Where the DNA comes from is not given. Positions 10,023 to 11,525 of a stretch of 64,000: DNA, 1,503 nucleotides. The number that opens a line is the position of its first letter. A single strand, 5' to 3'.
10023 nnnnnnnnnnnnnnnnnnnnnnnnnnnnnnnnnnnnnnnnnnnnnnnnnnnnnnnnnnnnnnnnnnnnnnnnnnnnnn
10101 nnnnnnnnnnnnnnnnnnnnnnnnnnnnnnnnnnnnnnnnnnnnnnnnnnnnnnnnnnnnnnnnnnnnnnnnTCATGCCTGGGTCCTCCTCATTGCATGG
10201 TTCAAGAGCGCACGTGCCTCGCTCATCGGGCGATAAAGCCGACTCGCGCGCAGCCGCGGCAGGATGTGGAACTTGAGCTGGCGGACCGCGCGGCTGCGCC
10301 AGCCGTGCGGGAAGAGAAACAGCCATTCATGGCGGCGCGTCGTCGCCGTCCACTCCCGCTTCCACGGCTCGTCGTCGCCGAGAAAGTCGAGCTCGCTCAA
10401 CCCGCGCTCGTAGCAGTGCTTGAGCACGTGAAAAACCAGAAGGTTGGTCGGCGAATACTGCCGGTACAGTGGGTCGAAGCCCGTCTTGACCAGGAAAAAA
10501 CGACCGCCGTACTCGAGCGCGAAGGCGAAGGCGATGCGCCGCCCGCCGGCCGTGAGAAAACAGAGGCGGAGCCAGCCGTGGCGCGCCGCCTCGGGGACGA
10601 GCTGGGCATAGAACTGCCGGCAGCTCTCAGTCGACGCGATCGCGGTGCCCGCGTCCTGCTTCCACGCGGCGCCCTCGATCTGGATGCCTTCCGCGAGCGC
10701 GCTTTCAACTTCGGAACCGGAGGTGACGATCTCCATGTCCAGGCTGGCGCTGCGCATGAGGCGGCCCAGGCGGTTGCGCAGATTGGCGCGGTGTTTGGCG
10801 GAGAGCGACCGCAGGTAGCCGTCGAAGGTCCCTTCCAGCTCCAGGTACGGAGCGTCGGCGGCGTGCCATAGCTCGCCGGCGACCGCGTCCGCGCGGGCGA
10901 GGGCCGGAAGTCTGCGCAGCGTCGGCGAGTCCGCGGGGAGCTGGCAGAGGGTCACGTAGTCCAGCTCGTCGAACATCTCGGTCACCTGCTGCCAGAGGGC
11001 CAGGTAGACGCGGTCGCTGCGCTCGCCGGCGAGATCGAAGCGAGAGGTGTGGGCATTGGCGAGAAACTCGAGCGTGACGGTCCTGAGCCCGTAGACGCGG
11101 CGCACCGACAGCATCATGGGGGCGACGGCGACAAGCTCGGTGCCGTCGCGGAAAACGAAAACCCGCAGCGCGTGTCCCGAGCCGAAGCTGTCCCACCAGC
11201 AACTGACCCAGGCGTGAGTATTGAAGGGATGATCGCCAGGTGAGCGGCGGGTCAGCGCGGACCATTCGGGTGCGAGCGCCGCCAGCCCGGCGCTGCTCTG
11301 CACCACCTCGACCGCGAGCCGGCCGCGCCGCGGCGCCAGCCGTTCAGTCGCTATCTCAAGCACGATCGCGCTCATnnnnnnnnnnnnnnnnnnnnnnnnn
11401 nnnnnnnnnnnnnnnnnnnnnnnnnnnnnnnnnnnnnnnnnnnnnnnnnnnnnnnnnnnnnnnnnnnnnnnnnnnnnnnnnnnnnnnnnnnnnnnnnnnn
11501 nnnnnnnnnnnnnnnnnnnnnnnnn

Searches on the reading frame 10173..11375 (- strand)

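Call 5: search_protein_families(library=ncbifam, proteins=[window:10173-11375:-], max_evalue=0.00001)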
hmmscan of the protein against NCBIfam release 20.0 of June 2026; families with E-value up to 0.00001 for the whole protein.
window:10173-11375:- (400 aa): 1 family
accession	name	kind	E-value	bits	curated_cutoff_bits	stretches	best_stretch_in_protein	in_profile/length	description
NF047385.1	T4SS_GNAT_BspF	exception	2.9e-12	45.9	775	1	170-322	200-353/428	type IV secretion system effector crotonyl transferase BspF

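Call 6: search_protein_families(library=pfam, proteins=[window:10173-11375:-], max_evalue=0.00001)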
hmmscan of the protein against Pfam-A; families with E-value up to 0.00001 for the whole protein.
window:10173-11375:- (400 aa): 1 family
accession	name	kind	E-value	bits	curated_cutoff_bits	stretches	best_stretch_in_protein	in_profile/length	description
PF13480.13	Acetyltransf_6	-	7.3e-38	130.4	22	1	193-340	1-143/143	Acetyltransferase (GNAT) domain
